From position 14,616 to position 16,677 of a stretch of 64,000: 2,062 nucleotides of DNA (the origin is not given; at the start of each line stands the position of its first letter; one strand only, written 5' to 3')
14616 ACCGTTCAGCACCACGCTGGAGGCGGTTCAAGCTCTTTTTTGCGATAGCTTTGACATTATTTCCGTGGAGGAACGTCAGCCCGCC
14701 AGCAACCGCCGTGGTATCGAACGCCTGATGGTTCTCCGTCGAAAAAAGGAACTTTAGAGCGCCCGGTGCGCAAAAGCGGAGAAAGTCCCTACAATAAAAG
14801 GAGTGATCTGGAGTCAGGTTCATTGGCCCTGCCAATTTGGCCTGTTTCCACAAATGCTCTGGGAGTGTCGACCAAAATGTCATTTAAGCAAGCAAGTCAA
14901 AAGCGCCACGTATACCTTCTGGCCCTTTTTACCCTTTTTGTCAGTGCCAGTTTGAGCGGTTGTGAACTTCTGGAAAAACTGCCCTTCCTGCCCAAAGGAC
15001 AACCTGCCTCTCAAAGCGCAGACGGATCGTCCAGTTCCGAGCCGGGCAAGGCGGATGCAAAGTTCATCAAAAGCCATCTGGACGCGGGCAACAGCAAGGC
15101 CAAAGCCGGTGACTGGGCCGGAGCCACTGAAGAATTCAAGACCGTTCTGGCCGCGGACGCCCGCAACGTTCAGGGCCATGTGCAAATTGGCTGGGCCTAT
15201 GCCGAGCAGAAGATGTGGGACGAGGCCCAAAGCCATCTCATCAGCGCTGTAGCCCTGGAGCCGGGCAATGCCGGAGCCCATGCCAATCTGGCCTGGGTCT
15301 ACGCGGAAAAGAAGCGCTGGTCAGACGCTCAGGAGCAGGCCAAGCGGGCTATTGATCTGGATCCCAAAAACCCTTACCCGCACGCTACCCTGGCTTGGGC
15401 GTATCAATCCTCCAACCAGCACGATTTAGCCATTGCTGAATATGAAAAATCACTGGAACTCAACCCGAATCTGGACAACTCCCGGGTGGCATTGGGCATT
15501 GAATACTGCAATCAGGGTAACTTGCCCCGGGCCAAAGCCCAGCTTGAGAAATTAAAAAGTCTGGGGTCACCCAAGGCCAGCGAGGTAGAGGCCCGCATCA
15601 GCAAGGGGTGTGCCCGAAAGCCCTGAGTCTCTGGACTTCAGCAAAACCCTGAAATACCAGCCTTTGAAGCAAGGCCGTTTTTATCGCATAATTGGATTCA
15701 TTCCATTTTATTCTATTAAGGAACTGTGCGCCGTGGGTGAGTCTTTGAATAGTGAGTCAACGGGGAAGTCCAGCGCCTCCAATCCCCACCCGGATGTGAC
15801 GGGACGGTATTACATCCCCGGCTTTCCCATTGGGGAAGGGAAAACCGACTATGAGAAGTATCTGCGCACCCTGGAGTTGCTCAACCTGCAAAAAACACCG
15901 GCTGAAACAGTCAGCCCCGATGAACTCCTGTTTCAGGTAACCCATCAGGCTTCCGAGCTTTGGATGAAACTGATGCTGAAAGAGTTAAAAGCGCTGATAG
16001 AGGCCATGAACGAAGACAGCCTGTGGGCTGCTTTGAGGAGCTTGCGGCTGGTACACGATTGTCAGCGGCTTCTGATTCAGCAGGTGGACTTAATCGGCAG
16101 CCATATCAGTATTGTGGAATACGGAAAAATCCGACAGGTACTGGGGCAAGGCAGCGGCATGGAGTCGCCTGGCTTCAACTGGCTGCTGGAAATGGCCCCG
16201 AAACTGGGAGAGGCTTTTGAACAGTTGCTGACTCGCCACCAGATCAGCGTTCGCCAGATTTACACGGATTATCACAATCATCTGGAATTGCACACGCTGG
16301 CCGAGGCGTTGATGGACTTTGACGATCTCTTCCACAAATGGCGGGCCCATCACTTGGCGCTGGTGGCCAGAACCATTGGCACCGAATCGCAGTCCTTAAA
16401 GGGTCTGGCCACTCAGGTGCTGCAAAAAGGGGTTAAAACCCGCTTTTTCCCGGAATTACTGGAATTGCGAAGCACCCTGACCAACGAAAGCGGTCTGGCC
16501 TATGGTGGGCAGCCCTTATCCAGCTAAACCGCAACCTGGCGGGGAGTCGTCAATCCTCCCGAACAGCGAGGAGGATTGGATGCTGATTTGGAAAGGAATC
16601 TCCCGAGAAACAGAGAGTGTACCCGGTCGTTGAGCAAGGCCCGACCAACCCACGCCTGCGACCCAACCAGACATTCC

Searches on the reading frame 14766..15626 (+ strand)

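Call 12: search_protein_families(library=pfam, proteins=[window:14766-15626:+], max_evalue=0.001)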
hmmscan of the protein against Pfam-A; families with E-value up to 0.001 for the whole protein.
window:14766-15626:+ (286 aa): 14 families
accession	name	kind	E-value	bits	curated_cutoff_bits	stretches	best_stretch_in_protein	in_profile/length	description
PF07719.23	TPR_2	-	5.9e-23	79.5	27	2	170-202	2-34/34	Tetratricopeptide repeat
PF13431.12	TPR_17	-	2.8e-20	71.3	24.4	2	193-223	3-33/34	Tetratricopeptide repeat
PF14559.12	TPR_19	-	2.5e-18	66.6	25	3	146-211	2-67/68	Tetratricopeptide repeat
PF00515.34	TPR_1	-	8e-17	60.7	27.8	2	208-235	6-33/34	Tetratricopeptide repeat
PF13414.12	TPR_11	-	3.8e-14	52.5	26.8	1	212-251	3-42/42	TPR repeat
PF13181.12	TPR_8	-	3e-12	46.1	25.7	1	208-235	6-33/34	Tetratricopeptide repeat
PF13432.12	TPR_16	-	7.5e-12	45.9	32.7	1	142-203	4-65/65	Tetratricopeptide repeat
PF13428.12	TPR_14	-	3.2e-11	43.2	23.5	0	138-176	4-42/44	Tetratricopeptide repeat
PF13424.12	TPR_12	-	4.4e-10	40.1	30.1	1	141-200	9-76/77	Tetratricopeptide repeat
PF13174.12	TPR_6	-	1e-09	38.8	26.3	0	140-162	5-27/33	Tetratricopeptide repeat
PF13176.12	TPR_7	-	4e-08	33.2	27.9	0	171-203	1-35/36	Tetratricopeptide repeat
PF13374.12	TPR_10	-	3.7e-05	24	27.5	0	174-197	7-30/42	Tetratricopeptide repeat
PF13371.12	TPR_9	-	0.00013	22.3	35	0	178-236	4-62/73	Tetratricopeptide repeat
PF24575.1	TPR_Slam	-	0.00067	20.5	35.2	0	210-259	54-103/104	Surface lipoprotein assembly modifier, N-terminal TPR repeats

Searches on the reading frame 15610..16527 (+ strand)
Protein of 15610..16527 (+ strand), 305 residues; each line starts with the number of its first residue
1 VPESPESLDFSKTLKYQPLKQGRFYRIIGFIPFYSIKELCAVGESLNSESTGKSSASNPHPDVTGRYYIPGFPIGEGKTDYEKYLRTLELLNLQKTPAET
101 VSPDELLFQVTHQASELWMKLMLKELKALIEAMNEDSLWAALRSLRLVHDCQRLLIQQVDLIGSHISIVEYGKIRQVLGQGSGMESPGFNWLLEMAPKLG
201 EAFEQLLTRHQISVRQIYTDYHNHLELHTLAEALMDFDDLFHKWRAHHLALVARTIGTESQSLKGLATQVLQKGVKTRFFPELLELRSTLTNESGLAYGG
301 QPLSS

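Call 12: search_protein_families(library=pfam, proteins=[window:15610-16527:+], max_evalue=0.001)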
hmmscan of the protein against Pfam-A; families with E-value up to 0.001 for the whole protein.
window:15610-16527:+ (305 aa): 1 family
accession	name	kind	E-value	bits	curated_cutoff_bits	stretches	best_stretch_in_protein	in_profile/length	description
PF03301.18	Trp_dioxygenase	-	6.1e-29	101.9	34.9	2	77-192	13-135/346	Tryptophan 2,3-dioxygenase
